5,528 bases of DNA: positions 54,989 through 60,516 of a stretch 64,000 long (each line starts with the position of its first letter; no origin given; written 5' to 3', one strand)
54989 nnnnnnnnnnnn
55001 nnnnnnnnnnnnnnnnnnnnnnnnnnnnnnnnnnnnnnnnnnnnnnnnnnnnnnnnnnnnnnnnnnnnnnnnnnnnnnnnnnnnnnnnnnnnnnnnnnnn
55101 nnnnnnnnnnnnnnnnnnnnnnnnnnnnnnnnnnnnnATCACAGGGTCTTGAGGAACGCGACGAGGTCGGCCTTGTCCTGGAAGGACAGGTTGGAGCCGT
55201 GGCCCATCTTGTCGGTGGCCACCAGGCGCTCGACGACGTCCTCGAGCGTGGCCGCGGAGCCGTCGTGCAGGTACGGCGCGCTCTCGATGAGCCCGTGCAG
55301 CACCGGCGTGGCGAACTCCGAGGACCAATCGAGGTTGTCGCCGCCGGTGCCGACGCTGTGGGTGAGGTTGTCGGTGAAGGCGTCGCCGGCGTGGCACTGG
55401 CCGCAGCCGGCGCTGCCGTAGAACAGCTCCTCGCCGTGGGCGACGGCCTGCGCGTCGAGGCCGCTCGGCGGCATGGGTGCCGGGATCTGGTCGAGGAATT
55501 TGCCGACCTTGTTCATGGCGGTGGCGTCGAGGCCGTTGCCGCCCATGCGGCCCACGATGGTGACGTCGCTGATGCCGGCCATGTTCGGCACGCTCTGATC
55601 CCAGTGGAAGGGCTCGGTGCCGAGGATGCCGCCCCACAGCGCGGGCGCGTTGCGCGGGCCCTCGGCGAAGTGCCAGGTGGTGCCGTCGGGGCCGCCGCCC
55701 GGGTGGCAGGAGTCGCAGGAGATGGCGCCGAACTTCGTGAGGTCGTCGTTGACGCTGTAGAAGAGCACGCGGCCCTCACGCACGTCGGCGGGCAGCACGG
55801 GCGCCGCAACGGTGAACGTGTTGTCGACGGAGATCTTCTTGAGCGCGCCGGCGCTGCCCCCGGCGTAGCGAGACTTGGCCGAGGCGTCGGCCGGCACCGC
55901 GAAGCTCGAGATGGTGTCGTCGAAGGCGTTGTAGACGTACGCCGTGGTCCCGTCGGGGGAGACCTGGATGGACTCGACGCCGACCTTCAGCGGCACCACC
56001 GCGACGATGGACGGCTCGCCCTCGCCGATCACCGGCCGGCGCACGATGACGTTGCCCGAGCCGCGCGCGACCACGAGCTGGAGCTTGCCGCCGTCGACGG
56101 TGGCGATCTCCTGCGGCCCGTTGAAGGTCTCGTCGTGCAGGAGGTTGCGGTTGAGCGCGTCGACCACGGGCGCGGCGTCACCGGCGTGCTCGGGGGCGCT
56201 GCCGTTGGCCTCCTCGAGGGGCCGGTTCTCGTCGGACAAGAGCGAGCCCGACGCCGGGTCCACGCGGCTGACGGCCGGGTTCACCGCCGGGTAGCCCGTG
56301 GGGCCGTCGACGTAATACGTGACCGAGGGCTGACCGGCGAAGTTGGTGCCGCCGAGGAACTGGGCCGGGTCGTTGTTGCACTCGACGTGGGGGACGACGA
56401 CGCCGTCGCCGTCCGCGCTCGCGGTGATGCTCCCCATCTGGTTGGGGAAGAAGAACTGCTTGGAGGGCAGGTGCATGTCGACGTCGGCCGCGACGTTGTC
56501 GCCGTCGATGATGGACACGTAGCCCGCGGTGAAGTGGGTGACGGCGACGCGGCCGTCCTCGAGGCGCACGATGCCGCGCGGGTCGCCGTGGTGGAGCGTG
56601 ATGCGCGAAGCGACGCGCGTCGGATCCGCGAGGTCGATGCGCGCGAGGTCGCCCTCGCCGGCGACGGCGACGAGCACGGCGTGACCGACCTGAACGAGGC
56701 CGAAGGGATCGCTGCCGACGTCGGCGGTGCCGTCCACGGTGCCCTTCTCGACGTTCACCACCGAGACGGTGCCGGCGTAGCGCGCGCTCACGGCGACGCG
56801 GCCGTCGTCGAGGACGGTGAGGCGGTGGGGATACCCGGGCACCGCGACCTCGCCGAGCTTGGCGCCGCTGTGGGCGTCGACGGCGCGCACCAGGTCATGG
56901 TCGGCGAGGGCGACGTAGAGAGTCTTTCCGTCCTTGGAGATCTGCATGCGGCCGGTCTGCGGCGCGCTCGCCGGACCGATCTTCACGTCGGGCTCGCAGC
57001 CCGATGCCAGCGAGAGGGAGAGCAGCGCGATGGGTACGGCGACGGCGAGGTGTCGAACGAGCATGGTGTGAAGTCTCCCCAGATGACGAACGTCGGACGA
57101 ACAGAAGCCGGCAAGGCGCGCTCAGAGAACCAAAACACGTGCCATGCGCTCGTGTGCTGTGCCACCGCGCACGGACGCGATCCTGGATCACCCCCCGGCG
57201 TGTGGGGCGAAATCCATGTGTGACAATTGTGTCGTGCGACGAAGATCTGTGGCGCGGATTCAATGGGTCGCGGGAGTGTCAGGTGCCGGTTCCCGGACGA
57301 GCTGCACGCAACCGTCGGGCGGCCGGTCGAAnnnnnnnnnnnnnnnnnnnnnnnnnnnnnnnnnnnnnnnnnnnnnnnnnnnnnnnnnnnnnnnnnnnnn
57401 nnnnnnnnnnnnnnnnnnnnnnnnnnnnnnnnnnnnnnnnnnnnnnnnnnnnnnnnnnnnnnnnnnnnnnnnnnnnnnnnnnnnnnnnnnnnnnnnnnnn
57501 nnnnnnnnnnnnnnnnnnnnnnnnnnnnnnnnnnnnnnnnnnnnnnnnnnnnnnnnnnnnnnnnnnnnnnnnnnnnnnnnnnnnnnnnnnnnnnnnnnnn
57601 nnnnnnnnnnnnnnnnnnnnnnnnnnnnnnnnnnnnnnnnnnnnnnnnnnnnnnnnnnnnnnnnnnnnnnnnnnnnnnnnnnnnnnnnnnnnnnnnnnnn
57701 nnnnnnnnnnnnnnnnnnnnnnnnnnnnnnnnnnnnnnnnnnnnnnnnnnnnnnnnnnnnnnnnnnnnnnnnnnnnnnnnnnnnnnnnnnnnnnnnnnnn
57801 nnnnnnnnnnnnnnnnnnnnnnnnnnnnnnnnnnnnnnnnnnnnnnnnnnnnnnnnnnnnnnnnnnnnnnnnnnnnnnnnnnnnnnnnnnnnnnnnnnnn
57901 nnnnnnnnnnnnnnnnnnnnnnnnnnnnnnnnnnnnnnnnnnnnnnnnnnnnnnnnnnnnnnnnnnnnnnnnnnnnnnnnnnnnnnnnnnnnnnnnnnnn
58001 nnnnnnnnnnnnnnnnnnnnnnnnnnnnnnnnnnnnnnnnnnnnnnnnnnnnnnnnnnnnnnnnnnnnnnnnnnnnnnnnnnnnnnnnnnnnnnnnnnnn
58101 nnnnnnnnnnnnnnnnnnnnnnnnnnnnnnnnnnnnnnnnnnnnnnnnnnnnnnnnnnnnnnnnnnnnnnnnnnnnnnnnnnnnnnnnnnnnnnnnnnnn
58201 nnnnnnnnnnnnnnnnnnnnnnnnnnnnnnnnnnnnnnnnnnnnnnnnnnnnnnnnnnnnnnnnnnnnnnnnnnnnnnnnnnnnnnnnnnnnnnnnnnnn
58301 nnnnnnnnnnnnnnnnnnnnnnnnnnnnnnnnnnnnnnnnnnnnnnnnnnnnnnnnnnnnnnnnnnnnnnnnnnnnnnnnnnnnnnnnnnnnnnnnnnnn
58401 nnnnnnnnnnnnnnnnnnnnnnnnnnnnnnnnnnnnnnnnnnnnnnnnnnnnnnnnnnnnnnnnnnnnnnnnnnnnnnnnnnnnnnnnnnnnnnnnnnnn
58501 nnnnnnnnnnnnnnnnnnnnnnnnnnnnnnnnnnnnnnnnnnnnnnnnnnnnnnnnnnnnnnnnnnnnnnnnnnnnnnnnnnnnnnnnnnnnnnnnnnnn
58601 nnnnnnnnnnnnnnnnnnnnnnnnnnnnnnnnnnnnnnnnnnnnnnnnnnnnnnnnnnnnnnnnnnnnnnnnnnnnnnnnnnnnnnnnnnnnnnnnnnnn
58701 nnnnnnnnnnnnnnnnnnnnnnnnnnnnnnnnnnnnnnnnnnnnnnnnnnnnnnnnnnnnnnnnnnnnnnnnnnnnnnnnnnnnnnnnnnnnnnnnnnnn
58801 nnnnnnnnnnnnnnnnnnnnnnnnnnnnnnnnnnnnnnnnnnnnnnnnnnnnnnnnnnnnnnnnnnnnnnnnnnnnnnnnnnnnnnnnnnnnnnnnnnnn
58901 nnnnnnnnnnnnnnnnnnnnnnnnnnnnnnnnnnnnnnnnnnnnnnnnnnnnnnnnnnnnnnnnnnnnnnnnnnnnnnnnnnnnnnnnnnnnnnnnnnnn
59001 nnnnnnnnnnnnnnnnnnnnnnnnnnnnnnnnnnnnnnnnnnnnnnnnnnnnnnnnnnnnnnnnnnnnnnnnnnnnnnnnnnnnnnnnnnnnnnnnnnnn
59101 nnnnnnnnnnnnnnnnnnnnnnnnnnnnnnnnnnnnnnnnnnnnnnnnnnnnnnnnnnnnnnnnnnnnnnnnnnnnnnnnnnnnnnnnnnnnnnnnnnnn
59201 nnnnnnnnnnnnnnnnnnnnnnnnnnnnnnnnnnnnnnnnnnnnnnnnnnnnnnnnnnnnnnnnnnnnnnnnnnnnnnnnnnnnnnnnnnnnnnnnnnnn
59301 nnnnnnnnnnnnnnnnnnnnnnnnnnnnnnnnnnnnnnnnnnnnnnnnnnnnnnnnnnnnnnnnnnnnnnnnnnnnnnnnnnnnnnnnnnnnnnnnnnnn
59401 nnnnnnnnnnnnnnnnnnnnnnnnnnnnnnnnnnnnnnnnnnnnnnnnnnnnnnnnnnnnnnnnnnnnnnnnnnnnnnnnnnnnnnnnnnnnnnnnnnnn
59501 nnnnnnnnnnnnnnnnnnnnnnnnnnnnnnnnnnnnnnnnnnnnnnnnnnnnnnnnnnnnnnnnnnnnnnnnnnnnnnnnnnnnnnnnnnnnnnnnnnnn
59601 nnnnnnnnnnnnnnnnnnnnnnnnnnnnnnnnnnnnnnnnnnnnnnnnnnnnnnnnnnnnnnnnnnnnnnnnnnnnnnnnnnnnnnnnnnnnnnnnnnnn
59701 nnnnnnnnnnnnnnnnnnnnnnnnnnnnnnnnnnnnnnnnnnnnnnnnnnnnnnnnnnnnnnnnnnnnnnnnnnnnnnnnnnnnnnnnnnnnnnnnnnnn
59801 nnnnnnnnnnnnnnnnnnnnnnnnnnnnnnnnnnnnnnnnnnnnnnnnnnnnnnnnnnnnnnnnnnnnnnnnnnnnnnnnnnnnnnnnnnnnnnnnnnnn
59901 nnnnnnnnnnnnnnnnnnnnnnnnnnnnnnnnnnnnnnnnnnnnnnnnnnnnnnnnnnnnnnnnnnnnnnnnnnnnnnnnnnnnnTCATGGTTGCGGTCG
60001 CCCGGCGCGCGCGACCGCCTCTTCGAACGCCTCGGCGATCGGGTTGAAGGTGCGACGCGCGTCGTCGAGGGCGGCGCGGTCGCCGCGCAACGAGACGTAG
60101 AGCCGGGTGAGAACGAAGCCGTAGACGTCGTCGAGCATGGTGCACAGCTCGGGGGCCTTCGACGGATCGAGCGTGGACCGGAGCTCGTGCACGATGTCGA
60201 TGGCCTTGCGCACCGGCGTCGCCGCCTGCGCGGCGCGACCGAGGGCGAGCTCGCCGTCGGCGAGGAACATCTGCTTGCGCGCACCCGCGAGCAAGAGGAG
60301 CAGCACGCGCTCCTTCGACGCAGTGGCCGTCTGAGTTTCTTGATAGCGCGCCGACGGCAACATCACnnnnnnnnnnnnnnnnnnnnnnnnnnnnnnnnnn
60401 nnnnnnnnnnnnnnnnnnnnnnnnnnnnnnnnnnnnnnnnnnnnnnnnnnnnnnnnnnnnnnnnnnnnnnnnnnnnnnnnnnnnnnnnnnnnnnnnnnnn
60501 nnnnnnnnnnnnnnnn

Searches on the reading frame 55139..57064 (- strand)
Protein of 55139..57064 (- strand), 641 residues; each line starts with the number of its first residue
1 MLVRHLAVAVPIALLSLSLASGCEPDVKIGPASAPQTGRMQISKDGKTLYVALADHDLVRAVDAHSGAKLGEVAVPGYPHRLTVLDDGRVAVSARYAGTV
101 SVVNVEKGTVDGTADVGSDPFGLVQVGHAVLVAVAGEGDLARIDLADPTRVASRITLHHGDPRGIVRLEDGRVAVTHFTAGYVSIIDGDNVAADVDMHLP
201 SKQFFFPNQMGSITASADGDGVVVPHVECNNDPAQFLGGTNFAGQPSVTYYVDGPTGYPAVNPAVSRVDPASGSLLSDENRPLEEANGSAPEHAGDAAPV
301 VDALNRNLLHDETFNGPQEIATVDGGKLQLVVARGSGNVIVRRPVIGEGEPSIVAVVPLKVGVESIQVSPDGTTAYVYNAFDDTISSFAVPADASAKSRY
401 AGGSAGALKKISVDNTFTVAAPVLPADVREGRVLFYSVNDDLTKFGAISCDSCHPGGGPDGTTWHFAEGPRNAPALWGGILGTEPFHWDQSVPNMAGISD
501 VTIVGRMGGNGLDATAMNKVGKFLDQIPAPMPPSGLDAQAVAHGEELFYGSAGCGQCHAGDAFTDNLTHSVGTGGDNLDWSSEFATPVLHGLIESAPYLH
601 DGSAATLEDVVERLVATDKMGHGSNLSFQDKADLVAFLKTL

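Call 7: search_protein_families(library=pfam, proteins=[window:55139-57064:-], max_evalue=0.001)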
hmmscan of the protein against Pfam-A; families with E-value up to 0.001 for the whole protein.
window:55139-57064:- (641 aa): 2 families
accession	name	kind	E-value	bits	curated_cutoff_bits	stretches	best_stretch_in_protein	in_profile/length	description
PF03150.19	CCP_MauG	-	7.8e-08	33.5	25.6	0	429-496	5-75/149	Di-haem cytochrome c peroxidase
PF21419.2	RoxA-like_Cyt-c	-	1.8e-05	24.7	26.7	1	585-611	3-29/39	RoxA-like, cytochrome c-like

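Call 85: search_protein_families(library=ncbifam, proteins=[window:55139-57064:-], max_evalue=0.00001)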
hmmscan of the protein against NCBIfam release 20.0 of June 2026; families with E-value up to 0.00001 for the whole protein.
window:55139-57064:- (641 aa): 8 families
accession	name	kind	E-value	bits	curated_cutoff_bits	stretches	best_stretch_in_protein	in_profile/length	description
NF052342.1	hydrazine_BC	exception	5.6e-15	54.5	1250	1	578-641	626-690/690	hydrazine synthase subunit beta-gamma fusion subunit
NF052341.1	hydrazine_gamma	equivalog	5.7e-12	45.2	625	1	578-641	275-339/339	hydrazine synthase subunit gamma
NF052340.1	hydrazine_beta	equivalog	4.8e-11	42.3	560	1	33-181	31-184/372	hydrazine synthase subunit beta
TIGR04039.1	MXAN_0977_Heme2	hypoth_equivalog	3.8e-10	39.4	362.85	0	582-619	243-280/336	MbnH family di-heme enzyme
TIGR03866.1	PQQ_ABC_repeats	subfamily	7.9e-08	31.7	287.3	1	40-190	46-198/310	PQQ-dependent catabolism-associated beta-propeller protein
TIGR03791.1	TTQ_mauG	equivalog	1e-07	31.5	443.85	1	542-618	160-248/291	tryptophan tryptophylquinone biosynthesis enzyme MauG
TIGR03981.2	SAM_quin_mod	hypoth_equivalog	3.7e-07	29.4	340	0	543-573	269-299/411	His-Xaa-Ser system-associated MauG-like protein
TIGR02276.1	beta_rpt_yvtn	repeat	3e-06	27.1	27.85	0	45-84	2-41/42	beta-propeller repeat protein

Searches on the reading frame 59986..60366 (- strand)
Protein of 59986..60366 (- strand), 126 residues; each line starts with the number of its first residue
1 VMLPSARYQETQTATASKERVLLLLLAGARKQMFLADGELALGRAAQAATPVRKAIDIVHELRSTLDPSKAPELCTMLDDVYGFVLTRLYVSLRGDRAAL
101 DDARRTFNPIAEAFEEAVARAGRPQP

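Call 29: search_protein_families(library=pfam, proteins=[window:59986-60366:-], max_evalue=0.001)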
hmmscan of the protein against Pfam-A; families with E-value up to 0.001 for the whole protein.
window:59986-60366:- (126 aa): 1 family
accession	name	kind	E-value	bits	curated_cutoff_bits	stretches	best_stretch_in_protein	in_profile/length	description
PF02561.19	FliS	-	1.1e-20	74.5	26.7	1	7-117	3-114/115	Flagellar protein FliS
